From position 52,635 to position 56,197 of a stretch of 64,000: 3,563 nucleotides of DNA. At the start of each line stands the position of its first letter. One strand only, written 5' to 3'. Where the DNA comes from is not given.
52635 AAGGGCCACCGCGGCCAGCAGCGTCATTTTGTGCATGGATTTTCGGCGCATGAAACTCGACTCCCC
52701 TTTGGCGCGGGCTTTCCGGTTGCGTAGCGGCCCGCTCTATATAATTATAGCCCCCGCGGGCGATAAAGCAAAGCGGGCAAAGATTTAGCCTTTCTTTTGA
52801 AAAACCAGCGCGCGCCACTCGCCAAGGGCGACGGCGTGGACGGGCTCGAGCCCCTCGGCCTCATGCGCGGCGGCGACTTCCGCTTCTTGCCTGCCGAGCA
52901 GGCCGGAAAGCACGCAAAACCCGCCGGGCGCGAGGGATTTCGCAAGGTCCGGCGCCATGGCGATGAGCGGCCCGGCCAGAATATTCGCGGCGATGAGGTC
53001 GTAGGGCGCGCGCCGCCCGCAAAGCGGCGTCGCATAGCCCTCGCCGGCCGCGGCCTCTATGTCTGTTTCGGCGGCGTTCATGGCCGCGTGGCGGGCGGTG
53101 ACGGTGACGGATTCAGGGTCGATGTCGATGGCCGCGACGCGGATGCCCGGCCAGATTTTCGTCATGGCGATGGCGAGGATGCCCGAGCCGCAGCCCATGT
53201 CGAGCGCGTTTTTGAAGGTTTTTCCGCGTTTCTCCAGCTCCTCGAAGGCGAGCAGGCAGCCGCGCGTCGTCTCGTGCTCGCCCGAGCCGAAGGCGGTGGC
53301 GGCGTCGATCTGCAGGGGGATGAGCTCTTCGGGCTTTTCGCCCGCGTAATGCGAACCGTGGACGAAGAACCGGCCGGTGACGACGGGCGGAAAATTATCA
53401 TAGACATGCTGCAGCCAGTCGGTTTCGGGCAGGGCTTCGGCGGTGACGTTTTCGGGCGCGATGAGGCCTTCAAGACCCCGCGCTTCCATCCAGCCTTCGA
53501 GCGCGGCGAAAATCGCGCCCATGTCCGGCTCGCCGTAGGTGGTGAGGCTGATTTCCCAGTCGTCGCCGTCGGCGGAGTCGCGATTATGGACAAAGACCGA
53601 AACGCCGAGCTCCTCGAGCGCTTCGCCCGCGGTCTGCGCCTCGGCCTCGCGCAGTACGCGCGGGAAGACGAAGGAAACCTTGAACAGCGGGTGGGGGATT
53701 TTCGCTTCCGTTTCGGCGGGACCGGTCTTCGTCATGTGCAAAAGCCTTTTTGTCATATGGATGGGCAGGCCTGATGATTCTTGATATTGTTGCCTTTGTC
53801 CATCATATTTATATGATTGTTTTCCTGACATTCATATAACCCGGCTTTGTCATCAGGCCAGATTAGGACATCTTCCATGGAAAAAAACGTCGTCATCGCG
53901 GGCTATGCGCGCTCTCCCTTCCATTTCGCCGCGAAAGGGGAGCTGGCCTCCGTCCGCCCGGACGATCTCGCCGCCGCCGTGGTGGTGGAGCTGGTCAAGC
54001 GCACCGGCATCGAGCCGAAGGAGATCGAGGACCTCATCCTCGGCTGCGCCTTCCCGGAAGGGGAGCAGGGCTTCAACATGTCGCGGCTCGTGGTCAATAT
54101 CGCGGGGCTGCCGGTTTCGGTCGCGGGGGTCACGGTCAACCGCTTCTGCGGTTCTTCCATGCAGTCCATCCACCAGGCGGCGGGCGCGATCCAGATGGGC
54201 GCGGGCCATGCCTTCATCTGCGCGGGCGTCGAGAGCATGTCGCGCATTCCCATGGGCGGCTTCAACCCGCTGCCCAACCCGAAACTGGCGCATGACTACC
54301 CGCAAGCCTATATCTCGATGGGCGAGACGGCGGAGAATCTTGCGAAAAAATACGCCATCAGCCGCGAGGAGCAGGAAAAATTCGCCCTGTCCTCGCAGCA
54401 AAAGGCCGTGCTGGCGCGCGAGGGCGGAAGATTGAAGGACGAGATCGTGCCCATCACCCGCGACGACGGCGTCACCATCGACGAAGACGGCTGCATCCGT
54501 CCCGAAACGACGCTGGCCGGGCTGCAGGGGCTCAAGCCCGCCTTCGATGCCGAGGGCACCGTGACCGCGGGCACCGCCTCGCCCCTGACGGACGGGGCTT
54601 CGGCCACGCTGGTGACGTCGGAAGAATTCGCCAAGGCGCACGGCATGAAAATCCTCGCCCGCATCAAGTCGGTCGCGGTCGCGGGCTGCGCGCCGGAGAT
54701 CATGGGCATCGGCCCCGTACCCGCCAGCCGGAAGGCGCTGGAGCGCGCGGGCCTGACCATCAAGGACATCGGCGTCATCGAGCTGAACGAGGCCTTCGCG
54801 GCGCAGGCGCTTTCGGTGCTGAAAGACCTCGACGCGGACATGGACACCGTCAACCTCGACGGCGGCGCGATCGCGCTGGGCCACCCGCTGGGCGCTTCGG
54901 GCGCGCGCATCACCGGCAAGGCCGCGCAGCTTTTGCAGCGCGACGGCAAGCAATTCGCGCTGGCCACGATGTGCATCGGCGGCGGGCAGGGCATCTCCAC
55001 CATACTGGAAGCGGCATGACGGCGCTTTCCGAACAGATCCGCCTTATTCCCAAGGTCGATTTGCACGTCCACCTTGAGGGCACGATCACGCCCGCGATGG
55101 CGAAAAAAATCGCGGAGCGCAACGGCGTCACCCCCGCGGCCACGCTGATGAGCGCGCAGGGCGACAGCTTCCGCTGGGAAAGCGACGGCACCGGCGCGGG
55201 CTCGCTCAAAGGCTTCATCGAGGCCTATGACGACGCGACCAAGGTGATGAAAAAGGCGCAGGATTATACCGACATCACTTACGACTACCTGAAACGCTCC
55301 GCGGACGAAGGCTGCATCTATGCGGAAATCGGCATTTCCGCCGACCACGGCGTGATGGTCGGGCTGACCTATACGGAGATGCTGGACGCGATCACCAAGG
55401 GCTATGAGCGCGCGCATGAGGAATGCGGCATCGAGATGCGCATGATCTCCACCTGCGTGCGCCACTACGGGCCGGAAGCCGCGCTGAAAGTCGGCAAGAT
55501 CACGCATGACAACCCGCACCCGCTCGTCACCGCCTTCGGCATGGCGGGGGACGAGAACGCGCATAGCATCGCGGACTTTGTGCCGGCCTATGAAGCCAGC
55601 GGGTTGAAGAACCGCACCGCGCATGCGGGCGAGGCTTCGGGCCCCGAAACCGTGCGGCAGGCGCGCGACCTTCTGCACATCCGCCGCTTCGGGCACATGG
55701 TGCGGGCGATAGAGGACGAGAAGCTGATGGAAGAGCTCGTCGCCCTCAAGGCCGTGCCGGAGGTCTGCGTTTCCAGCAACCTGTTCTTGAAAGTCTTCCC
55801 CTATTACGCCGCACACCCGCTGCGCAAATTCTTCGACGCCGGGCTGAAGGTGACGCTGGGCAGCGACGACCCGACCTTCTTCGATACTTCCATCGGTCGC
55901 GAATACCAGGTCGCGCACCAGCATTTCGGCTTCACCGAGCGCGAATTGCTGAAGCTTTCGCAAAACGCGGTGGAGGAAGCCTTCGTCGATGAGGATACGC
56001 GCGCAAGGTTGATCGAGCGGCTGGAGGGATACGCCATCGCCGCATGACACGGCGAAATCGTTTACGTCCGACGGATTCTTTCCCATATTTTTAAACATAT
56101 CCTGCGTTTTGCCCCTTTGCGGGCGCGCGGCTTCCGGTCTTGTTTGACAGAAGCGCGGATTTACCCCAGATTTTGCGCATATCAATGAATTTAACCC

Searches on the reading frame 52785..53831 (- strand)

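Call 11: search_protein_families(library=pfam, proteins=[window:52785-53831:-], max_evalue=0.00001)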
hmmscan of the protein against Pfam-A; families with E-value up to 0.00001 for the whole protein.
window:52785-53831:- (348 aa): 4 families
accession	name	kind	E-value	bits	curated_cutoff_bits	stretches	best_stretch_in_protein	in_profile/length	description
PF06325.19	PrmA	-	4.3e-51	174.6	22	1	63-347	12-296/296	Ribosomal protein L11 methyltransferase (PrmA)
PF05175.20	MTS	-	5.8e-09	36.3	23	1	191-269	19-94/170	Methyltransferase small domain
PF13489.12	Methyltransf_23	-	4.2e-08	33.5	27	1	192-316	9-124/164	Methyltransferase domain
PF13649.12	Methyltransf_25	-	3.8e-07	31.1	27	1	210-304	2-97/97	Methyltransferase domain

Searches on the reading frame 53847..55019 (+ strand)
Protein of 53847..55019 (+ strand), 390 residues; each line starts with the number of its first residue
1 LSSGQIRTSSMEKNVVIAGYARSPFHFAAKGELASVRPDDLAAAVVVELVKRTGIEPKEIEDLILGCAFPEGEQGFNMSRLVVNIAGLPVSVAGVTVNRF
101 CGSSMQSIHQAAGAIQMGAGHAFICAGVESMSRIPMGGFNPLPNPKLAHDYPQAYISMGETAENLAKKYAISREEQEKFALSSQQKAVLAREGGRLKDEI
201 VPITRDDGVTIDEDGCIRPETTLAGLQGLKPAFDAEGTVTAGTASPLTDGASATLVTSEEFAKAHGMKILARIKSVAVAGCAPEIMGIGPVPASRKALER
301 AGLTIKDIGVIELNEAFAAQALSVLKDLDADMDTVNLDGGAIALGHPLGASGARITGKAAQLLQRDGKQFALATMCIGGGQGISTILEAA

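Call 11: search_protein_families(library=pfam, proteins=[window:53847-55019:+], max_evalue=0.00001)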
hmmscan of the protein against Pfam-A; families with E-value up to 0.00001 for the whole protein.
window:53847-55019:+ (390 aa): 3 families
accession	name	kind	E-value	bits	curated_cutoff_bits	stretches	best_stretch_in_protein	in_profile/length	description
PF00108.29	Thiolase_N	-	4.3e-65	220.1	26.4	1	15-260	1-260/260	Thiolase, N-terminal domain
PF02803.24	Thiolase_C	-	3.3e-48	162.8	27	1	268-388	2-122/123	Thiolase, C-terminal domain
PF22691.2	Thiolase_C_1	-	1.8e-06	28.2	28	0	292-328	22-58/144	Thiolase C-terminal domain-like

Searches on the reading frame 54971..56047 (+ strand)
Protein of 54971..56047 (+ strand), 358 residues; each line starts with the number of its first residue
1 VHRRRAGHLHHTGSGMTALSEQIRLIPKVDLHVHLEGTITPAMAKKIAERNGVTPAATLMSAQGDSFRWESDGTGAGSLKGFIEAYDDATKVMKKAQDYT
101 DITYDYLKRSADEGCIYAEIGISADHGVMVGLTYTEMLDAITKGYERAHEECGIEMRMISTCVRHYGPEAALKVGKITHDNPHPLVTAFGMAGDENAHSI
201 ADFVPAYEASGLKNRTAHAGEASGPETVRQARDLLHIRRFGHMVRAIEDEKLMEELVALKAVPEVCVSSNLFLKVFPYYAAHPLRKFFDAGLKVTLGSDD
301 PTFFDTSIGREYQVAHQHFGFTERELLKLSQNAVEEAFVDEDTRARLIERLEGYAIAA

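Call 28: search_protein_families(library=pfam, proteins=[window:54971-56047:+], max_evalue=0.00001)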
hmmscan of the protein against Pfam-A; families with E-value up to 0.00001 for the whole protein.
window:54971-56047:+ (358 aa): 1 family
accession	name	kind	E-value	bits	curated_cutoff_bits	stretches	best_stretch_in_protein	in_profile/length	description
PF00962.28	A_deaminase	-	2.2e-77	260.8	27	1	27-352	1-328/330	Adenosine deaminase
